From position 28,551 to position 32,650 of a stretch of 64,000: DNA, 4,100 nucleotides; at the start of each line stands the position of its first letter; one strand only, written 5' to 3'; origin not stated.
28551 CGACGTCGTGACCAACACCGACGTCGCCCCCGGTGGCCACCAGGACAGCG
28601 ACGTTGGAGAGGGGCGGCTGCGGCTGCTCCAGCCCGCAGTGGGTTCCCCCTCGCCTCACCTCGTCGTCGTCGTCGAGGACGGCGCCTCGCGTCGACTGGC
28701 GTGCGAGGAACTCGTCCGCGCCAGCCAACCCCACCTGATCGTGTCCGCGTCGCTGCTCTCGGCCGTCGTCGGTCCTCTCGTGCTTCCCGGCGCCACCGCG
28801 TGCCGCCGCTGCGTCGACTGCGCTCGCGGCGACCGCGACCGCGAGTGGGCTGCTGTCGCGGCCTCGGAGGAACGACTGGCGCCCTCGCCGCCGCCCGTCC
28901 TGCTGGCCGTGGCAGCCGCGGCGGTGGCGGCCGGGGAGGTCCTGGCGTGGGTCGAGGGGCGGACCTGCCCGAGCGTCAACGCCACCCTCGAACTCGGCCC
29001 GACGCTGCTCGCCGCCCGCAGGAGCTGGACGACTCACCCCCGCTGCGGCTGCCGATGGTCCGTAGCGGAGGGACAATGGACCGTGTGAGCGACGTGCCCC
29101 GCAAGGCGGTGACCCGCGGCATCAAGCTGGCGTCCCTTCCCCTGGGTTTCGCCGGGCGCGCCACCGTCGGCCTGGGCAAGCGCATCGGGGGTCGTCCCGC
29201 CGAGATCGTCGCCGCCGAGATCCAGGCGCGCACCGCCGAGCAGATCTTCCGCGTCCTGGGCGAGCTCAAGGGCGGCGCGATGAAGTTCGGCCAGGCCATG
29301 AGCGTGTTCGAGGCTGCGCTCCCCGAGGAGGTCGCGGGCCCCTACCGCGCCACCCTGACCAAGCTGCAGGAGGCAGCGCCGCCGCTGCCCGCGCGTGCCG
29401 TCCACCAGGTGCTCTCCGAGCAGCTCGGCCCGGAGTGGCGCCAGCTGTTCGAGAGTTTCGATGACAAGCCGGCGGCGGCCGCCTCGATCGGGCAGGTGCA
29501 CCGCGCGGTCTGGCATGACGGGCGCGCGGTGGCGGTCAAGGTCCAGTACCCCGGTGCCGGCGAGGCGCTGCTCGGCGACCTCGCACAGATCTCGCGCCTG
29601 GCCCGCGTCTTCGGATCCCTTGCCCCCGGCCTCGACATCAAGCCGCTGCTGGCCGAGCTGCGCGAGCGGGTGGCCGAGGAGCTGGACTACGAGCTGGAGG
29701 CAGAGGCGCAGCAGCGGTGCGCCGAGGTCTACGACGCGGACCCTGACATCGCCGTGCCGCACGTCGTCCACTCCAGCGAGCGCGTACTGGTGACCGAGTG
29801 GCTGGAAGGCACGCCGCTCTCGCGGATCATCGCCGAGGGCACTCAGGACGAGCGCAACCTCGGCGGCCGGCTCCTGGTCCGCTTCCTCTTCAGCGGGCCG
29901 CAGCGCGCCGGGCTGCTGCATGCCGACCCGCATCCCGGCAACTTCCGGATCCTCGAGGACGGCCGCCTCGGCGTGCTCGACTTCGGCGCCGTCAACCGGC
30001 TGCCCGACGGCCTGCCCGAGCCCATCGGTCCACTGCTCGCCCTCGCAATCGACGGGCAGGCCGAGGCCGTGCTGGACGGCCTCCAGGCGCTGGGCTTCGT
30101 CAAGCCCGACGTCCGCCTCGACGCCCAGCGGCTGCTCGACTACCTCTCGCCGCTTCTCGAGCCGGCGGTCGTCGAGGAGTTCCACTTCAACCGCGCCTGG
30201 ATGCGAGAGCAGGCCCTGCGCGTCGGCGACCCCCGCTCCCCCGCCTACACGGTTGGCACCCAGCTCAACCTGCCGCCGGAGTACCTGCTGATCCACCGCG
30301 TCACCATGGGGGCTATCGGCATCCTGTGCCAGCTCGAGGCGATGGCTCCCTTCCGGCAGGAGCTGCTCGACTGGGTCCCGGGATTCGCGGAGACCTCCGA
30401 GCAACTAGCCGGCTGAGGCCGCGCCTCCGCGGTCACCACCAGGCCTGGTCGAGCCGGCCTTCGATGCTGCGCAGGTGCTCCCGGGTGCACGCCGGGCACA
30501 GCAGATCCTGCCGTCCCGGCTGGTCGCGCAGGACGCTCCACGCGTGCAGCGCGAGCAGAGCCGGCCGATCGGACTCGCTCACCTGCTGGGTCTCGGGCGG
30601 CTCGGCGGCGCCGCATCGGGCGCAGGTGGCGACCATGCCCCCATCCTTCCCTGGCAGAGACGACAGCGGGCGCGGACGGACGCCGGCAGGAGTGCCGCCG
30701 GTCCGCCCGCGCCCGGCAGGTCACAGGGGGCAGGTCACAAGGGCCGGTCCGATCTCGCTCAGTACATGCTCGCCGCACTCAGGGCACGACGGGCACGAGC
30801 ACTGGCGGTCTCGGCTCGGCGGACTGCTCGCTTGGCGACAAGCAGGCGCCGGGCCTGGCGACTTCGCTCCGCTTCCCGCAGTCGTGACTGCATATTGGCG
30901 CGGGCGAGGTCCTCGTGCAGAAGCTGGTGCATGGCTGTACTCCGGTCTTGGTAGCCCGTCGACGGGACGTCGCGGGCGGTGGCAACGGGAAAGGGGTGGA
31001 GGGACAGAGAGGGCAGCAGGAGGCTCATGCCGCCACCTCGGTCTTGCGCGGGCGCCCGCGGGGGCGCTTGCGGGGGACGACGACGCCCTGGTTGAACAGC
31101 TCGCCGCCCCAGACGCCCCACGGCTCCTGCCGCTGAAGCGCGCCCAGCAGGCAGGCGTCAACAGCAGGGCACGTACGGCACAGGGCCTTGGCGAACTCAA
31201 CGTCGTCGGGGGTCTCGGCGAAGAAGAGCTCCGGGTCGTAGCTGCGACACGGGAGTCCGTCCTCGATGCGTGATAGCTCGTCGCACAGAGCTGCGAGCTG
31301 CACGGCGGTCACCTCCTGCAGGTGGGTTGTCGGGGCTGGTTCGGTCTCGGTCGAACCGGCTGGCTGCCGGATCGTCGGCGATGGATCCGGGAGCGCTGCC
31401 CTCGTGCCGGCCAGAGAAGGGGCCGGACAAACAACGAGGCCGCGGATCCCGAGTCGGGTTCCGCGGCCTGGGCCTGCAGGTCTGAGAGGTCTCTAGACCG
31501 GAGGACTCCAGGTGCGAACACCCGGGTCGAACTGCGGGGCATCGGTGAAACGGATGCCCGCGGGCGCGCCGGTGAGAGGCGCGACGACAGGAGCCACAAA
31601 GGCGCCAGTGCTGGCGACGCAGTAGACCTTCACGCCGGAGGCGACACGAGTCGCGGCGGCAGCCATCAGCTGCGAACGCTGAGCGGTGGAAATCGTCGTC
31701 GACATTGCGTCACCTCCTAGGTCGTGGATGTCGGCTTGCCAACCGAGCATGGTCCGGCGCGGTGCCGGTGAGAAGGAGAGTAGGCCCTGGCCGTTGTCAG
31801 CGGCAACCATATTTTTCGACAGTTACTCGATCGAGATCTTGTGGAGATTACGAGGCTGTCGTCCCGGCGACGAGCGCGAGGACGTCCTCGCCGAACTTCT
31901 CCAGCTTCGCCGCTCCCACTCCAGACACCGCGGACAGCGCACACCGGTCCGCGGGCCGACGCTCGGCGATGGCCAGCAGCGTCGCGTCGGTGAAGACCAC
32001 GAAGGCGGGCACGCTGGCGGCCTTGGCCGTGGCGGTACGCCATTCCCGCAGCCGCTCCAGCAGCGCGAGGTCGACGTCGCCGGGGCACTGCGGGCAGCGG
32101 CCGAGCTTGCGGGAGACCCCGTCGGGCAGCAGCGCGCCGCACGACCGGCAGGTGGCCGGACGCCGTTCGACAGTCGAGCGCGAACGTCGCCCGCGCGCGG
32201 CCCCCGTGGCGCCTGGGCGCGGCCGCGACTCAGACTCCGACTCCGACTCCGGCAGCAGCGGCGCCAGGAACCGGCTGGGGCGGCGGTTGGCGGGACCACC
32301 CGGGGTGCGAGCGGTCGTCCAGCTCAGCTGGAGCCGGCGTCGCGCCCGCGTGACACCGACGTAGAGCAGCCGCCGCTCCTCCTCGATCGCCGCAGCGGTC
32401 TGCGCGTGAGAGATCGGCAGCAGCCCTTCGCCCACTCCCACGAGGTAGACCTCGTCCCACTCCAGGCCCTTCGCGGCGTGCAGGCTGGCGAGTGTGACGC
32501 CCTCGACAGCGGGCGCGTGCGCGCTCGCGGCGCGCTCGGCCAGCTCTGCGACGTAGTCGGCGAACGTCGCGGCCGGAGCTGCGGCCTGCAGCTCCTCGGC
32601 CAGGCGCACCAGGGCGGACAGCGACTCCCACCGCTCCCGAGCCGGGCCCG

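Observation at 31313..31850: Complete whiB7 attenuation module: AT-rich autoregulatory promoter, 71-codon uORF and 20-bp terminator hairpin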

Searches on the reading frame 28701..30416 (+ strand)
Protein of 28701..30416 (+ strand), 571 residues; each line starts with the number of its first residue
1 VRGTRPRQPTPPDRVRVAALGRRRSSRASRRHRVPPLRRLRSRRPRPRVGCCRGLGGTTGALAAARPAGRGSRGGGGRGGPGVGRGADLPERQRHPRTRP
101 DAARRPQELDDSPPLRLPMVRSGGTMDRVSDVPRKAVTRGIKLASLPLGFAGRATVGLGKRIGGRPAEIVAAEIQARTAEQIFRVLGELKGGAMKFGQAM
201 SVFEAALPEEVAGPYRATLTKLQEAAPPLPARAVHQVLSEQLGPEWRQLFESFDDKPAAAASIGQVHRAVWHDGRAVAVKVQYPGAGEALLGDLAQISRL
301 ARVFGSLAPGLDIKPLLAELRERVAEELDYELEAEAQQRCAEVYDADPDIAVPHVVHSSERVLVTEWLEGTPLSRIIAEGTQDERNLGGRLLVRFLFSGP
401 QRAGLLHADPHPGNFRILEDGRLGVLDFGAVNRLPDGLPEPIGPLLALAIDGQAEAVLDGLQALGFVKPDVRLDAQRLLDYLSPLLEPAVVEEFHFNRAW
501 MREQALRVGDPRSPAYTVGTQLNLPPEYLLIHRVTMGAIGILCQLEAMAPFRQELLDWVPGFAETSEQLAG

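Call 4: search_protein_families(library=pfam, proteins=[window:28701-30416:+], max_evalue=0.01)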
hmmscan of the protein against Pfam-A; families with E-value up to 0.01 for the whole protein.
window:28701-30416:+ (571 aa): 2 families
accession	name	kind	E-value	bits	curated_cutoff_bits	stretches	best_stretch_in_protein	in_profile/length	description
PF03109.22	ABC1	-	1.2e-59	201.9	22.9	1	221-456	1-239/244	ABC1 atypical kinase-like domain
PF01636.29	APH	-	0.0016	18.7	23.2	0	343-429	153-195/239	Phosphotransferase enzyme family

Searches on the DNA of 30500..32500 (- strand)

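Call 5: search_rna_families(source=window, start=30500, end=32500, threshold=evalue, max_evalue=10)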
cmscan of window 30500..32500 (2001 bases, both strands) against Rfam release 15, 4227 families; matches with E-value up to 10: 6.
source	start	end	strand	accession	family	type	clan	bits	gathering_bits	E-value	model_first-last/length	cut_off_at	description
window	31060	31121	-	RF03499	mir-702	Gene; miRNA;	-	20.4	70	3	1-103/103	no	mir-702 microRNA precursor family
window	30862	30910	+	RF03564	mir-9416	Gene; miRNA;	-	17.8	100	4.6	1-68/68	no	mir-9416 microRNA precursor family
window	31627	31663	-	RF03262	mir-1181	Gene; miRNA;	-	17.3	95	8.8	1-81/81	no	mir-1181 microRNA precursor family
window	31437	31469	+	RF02357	RNaseP-T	Gene; ribozyme;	CL00002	14.7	60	2.6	1-208/208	no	RNaseP truncated form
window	30914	31045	+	RF00166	PrrB_RsmZ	Gene; sRNA;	CL00106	13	44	5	1-133/133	no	PrrB/RsmZ RNA family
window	31629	31774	+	RF02919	ilvB-OMG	Cis-reg;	-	12.6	95.9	1.1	1-209/209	no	ilvB-OMG RNA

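Call 51: build_rna_model(alignment_id=A1, structure=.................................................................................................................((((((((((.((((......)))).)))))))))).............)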
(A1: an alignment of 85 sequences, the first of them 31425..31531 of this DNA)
Model R1 built from alignment A1 (85 sequences, 162 columns); structure: as given.
model positions 107; base pairs 14; branch points 0; effective number of sequences 6.45; information 0.59 bits per position. Calibrated on 0.2 Mb of random sequence (short: E-values are rough).
structure used (alignment columns):
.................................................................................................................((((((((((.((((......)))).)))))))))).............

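Call 52: search_with_rna_model(model_id=R1, source=window, max_evalue=10, show_alignments=1)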
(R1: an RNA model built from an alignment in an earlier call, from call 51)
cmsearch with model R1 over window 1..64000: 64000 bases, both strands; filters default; matches with E-value up to 10: 2.
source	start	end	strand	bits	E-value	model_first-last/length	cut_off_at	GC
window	31424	31531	-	79.4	4.9e-19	1-107/107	no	0.67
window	31437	31469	+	35.5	1.1e-07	62-94/107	no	0.76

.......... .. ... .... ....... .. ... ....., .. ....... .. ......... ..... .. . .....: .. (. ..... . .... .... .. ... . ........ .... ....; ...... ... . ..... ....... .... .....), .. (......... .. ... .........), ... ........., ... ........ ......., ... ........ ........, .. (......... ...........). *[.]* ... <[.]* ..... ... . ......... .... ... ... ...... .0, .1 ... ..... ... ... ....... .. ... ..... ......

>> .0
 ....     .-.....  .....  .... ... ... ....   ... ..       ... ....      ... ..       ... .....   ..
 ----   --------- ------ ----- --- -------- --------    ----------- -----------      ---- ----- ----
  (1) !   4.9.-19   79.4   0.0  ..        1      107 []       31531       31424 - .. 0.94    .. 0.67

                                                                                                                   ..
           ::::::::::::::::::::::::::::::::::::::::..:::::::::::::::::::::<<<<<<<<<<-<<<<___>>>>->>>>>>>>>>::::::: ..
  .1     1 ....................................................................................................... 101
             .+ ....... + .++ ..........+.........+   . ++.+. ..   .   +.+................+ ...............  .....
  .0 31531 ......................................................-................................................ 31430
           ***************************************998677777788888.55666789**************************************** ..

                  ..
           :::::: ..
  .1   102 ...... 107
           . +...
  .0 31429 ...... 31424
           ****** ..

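Call 55: build_rna_model(alignment_id=A2, structure=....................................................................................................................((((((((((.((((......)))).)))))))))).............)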
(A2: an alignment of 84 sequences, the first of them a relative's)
Model R2 built from alignment A2 (84 sequences, 165 columns); structure: as given.
model positions 108; base pairs 14; branch points 0; effective number of sequences 6.96; information 0.59 bits per position. Calibrated on 0.2 Mb of random sequence (short: E-values are rough).
structure used (alignment columns):
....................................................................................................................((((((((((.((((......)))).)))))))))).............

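Call 56: search_with_rna_model(model_id=R2, source=window, max_evalue=10, show_alignments=1)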
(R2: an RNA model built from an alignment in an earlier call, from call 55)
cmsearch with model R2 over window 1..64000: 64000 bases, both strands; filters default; matches with E-value up to 10: 2.
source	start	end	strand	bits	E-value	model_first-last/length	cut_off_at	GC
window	31424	31531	-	77.4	4.4e-19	1-108/108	no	0.67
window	31437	31469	+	35.5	6.4e-08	63-95/108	no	0.76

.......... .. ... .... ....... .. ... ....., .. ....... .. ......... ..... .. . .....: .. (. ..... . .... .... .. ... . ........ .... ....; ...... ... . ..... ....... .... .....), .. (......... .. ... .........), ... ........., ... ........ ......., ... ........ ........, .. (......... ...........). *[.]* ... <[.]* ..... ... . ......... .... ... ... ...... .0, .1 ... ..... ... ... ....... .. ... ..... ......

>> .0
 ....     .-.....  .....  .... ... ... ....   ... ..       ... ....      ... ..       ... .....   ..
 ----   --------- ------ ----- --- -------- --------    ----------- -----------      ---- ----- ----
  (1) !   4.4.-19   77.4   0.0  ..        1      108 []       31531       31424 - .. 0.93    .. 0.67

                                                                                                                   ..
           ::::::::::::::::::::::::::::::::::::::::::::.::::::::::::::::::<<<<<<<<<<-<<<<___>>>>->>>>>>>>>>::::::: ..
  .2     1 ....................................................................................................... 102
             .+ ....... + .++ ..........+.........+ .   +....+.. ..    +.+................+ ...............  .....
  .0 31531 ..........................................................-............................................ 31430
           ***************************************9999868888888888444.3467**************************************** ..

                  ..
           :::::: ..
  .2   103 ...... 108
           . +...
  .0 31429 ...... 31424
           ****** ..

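Call 67: search_with_rna_model(model_id=R2, sources=[L165, L166], max_evalue=0.01, show_alignments=2)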
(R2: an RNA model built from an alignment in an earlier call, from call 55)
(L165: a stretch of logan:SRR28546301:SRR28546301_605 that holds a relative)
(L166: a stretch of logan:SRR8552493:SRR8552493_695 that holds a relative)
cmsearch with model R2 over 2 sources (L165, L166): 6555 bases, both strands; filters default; matches with E-value up to 0.01: 4.
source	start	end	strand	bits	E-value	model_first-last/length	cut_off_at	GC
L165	1342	1449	+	84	8.1e-22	1-108/108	no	0.68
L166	1361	1470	+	64.7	1.1e-16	1-108/108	no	0.69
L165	1404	1436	-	33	3.1e-08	63-95/108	no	0.79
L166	1420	1457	-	32.2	4.8e-08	63-96/108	no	0.79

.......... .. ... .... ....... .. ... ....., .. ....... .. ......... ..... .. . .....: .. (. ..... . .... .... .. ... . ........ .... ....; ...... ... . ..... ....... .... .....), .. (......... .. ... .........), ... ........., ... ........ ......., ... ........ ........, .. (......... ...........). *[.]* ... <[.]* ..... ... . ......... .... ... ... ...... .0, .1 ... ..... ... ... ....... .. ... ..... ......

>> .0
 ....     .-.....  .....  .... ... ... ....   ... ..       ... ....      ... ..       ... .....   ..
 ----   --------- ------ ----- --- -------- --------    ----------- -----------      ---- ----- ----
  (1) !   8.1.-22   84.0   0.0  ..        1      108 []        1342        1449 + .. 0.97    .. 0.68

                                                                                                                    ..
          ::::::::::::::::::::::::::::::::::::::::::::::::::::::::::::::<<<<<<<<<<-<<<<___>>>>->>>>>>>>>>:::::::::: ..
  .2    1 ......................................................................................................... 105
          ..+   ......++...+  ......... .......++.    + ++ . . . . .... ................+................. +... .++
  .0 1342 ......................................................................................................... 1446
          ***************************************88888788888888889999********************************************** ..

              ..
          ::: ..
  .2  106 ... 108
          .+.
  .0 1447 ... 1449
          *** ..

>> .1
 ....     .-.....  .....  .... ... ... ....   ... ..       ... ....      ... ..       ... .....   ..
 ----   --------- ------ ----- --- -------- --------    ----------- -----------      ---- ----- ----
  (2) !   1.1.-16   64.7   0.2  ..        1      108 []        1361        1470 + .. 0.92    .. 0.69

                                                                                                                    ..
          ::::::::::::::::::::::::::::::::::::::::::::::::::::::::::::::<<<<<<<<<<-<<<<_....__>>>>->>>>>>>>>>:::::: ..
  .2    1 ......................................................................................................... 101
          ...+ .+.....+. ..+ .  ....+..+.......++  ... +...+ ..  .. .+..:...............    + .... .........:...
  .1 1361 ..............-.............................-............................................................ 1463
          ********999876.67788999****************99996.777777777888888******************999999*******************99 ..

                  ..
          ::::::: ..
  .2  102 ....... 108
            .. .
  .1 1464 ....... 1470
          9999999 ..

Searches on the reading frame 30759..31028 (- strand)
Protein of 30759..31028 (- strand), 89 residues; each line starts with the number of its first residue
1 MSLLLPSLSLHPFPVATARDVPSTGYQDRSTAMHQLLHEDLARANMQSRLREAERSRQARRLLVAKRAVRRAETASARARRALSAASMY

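Call 42: search_protein_families(library=ncbifam, proteins=[window:30759-31028:-], max_evalue=0.01)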
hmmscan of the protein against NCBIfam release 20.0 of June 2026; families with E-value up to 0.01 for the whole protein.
window:30759-31028:- (89 aa): 0 families
